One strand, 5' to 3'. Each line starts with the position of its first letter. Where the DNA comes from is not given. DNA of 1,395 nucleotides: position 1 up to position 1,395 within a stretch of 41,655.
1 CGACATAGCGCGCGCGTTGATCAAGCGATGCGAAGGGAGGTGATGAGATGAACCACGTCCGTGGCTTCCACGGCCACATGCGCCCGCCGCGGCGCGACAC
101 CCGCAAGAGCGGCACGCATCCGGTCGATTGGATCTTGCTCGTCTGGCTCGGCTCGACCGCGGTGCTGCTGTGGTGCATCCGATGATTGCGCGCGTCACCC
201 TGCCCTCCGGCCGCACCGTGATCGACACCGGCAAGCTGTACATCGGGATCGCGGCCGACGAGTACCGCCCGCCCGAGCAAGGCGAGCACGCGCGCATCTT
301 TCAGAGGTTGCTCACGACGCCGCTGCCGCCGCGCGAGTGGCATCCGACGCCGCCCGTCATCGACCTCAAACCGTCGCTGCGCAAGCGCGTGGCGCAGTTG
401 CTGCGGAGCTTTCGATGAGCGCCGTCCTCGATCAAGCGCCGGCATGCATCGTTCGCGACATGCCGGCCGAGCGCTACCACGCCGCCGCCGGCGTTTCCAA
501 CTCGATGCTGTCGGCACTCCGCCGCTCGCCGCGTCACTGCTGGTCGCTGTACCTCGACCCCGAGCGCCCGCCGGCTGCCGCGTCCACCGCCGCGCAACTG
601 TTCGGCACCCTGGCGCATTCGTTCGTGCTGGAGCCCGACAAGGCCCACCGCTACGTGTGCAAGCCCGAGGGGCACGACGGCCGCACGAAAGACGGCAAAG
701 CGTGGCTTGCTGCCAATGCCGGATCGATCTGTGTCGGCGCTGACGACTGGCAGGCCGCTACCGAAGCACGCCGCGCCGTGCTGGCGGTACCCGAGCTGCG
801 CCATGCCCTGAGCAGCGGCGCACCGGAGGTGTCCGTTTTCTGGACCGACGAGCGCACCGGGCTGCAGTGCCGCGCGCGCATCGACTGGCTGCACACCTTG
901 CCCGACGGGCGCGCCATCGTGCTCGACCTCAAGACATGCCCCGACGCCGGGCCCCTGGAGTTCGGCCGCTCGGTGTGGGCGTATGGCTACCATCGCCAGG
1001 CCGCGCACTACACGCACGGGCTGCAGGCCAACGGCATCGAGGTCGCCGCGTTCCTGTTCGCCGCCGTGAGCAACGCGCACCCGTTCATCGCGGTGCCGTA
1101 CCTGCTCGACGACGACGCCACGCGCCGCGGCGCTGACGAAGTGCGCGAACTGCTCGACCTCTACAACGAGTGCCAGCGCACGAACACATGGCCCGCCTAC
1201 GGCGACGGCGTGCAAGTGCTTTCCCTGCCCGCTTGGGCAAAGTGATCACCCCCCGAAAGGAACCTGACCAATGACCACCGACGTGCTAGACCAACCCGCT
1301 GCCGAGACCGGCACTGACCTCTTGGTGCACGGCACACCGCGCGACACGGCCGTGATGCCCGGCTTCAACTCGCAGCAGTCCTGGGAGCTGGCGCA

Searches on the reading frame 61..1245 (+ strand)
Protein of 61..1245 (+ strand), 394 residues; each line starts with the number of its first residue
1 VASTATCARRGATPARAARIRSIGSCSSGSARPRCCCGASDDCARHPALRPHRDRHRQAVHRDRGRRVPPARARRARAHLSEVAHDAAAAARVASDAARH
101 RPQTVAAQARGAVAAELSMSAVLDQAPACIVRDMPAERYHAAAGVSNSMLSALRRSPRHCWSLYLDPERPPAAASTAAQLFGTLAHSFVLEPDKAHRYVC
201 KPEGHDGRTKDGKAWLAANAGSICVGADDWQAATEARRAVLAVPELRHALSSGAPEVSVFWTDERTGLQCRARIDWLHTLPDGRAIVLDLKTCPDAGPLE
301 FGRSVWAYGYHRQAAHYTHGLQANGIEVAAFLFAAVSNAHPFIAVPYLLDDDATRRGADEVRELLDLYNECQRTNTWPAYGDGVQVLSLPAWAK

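Call 114: search_protein_families(library=pfam, proteins=[window:61-1245:+], max_evalue=0.001)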
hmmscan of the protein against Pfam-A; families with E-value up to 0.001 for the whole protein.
window:61-1245:+ (394 aa): 1 family
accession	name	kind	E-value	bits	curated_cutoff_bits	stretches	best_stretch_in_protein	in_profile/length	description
PF12684.13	DUF3799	-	1.3e-27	97.5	26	1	146-387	1-230/233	PDDEXK-like domain of unknown function (DUF3799)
